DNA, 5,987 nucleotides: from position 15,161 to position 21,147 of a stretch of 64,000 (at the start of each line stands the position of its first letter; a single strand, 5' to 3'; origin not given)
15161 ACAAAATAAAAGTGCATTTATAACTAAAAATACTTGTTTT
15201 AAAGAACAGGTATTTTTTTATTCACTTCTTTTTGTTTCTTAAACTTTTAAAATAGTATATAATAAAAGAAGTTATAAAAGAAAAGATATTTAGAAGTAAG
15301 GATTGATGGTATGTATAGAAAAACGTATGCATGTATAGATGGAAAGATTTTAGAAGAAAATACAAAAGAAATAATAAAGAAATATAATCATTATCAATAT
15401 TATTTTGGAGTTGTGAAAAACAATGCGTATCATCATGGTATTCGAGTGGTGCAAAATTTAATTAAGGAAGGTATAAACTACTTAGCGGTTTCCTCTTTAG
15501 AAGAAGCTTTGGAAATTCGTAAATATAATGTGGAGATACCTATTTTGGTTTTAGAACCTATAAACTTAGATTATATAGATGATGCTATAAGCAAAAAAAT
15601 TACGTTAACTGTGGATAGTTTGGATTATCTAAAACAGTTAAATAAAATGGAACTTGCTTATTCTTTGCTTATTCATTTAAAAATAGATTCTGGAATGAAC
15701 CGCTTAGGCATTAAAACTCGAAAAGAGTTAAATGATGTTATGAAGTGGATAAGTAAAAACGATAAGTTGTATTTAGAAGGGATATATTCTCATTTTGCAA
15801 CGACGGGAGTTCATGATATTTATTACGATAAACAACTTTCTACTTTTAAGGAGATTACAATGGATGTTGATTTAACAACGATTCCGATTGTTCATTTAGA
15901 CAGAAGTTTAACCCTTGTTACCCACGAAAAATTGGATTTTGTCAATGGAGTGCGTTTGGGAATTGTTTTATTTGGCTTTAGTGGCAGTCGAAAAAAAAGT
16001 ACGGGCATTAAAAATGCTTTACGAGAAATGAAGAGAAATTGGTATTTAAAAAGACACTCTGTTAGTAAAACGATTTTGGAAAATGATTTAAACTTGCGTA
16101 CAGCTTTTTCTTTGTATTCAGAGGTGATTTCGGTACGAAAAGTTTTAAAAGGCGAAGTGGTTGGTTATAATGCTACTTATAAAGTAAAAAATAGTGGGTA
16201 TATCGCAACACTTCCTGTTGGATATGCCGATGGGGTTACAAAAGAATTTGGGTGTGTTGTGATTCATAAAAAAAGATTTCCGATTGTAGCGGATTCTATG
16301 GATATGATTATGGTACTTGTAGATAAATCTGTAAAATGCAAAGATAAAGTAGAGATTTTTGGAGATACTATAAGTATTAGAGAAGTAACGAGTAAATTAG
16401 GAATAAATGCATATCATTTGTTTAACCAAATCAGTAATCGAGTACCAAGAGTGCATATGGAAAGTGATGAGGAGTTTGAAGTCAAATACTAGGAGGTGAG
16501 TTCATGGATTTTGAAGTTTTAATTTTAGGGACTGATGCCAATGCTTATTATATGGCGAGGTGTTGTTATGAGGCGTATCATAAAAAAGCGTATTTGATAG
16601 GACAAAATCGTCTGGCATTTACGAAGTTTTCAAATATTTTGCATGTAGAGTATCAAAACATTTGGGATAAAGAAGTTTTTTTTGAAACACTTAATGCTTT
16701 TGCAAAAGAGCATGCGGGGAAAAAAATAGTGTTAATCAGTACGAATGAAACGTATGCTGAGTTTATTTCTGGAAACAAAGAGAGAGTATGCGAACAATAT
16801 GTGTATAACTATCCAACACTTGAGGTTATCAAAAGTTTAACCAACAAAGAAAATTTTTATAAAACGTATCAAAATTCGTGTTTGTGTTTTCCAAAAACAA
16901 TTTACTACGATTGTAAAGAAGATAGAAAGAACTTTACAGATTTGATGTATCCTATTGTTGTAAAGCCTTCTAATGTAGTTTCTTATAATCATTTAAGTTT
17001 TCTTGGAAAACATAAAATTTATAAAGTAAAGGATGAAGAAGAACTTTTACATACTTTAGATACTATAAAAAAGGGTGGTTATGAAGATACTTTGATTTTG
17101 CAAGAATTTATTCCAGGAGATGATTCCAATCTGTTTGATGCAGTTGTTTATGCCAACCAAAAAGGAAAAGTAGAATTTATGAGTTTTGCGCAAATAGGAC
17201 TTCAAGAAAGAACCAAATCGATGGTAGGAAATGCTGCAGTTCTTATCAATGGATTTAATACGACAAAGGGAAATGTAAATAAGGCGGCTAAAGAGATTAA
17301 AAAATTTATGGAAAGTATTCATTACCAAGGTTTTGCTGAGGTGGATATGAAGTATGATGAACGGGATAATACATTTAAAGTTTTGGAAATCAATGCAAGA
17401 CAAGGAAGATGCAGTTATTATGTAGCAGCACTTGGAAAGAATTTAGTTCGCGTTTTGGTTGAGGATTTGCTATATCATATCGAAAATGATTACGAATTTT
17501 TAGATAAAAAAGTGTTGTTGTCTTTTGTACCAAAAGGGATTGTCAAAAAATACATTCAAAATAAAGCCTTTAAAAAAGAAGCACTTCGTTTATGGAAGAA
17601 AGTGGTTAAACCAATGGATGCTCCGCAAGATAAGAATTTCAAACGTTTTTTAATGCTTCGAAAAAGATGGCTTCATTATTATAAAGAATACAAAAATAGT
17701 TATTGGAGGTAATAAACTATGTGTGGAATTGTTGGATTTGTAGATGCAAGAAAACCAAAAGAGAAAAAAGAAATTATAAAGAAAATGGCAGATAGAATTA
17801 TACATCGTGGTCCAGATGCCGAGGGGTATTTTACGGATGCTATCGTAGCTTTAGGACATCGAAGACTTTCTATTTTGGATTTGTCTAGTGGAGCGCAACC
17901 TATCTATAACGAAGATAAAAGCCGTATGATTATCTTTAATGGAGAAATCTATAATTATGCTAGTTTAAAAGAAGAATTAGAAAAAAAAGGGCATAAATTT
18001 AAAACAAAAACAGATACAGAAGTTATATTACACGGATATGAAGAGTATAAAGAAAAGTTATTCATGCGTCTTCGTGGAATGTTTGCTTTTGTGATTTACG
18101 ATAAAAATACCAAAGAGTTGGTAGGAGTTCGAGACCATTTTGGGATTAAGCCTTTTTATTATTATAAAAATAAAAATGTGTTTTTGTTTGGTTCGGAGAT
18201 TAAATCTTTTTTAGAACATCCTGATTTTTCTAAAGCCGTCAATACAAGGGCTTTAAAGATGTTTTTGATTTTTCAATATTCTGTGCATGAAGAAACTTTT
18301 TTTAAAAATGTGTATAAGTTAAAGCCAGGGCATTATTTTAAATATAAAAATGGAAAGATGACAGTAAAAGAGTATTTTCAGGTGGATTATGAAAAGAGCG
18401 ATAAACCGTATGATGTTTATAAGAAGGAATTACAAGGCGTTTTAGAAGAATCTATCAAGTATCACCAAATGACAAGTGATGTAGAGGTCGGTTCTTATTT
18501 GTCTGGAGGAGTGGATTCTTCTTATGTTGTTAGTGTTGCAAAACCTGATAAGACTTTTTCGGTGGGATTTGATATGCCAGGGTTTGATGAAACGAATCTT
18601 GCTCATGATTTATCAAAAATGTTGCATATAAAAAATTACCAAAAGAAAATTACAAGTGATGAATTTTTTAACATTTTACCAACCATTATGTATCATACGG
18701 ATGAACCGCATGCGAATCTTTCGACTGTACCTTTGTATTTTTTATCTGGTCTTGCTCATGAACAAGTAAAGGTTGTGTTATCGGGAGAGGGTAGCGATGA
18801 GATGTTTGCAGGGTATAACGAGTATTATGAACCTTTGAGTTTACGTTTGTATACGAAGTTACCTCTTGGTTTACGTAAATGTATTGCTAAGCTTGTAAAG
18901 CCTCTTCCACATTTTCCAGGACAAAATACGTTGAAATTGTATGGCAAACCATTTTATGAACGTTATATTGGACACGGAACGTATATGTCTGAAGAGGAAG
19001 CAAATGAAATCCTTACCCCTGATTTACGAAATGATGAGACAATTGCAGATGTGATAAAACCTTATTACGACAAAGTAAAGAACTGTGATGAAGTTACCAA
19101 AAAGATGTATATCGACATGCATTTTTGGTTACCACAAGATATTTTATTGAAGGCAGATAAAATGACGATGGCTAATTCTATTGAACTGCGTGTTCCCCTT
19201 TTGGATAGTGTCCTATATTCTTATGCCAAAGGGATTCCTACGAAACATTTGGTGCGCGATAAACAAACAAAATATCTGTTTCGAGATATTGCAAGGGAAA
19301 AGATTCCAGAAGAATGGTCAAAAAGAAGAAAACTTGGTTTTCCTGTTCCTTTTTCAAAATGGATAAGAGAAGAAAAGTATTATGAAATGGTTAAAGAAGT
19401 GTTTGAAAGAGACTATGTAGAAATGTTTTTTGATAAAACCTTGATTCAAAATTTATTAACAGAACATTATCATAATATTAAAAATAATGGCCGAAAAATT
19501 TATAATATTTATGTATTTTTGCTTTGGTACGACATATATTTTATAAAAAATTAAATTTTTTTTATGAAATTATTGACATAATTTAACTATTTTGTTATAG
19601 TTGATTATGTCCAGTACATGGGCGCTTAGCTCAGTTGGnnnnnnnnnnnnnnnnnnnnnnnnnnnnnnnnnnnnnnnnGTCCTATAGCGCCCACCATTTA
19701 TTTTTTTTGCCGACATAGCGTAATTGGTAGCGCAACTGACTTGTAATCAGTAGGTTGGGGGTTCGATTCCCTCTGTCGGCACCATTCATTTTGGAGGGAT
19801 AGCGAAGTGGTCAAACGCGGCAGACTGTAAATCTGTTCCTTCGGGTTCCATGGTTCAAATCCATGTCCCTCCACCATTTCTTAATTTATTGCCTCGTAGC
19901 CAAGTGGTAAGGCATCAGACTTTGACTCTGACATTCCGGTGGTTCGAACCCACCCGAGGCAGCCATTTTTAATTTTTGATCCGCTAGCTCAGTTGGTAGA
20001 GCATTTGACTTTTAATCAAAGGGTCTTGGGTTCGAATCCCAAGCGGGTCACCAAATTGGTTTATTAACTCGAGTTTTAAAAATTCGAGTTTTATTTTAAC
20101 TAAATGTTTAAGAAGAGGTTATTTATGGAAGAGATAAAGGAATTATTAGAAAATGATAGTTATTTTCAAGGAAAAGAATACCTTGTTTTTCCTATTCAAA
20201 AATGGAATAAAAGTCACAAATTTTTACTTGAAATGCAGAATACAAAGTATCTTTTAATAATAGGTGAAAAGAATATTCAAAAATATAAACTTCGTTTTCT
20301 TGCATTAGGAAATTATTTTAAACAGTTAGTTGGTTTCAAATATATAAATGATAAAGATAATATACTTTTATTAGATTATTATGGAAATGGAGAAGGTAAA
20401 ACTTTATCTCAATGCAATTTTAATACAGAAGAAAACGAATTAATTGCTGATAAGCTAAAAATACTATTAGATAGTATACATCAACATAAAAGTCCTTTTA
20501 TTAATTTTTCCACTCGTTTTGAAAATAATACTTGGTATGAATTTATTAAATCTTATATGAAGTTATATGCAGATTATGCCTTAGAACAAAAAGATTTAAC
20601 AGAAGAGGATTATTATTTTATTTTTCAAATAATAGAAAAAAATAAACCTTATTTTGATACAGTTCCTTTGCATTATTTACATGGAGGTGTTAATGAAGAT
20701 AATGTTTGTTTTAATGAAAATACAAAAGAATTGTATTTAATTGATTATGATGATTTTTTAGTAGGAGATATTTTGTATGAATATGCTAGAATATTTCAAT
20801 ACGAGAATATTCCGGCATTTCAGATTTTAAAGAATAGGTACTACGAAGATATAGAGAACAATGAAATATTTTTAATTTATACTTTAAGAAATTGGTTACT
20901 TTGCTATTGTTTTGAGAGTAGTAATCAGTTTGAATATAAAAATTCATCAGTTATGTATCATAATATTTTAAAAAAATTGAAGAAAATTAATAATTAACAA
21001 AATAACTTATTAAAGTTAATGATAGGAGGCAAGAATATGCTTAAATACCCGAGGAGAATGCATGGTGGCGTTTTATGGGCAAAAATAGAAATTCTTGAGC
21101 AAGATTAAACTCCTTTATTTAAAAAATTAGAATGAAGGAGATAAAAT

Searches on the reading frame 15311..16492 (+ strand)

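Call 75: search_protein_families(library=pfam, proteins=[window:15311-16492:+], max_evalue=0.00001)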
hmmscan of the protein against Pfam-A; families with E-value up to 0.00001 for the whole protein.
window:15311-16492:+ (393 aa): 2 families
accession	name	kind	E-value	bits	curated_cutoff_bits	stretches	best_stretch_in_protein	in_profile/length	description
PF01168.26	Ala_racemase_N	-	1.3e-46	159.5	24.1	1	9-224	1-219/220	Alanine racemase, N-terminal domain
PF00842.27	Ala_racemase_C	-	1.5e-28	99.3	25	1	266-381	2-126/127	Alanine racemase, C-terminal domain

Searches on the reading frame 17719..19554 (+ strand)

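Call 75: search_protein_families(library=pfam, proteins=[window:17719-19554:+], max_evalue=0.00001)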
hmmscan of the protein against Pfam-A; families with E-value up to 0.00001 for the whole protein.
window:17719-19554:+ (611 aa): 3 families
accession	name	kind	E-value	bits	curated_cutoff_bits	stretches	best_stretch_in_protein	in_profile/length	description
PF00733.27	Asn_synthase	-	1.9e-82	278.2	21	1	238-604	2-353/354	Asparagine synthase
PF13537.11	GATase_7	-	6.1e-46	155.9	25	1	47-165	1-122/123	Glutamine amidotransferase domain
PF13522.11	GATase_6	-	1.8e-40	138.4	27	1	32-160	1-130/130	Glutamine amidotransferase domain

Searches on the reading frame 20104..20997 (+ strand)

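Call 72: search_protein_families(library=pfam, proteins=[window:20104-20997:+], max_evalue=0.001)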
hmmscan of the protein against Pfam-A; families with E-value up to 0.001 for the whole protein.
window:20104-20997:+ (297 aa): 1 family
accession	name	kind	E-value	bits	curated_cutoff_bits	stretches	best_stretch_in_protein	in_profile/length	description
PF01636.29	APH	-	3.7e-07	30.6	23.2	1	97-233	79-212/239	Phosphotransferase enzyme family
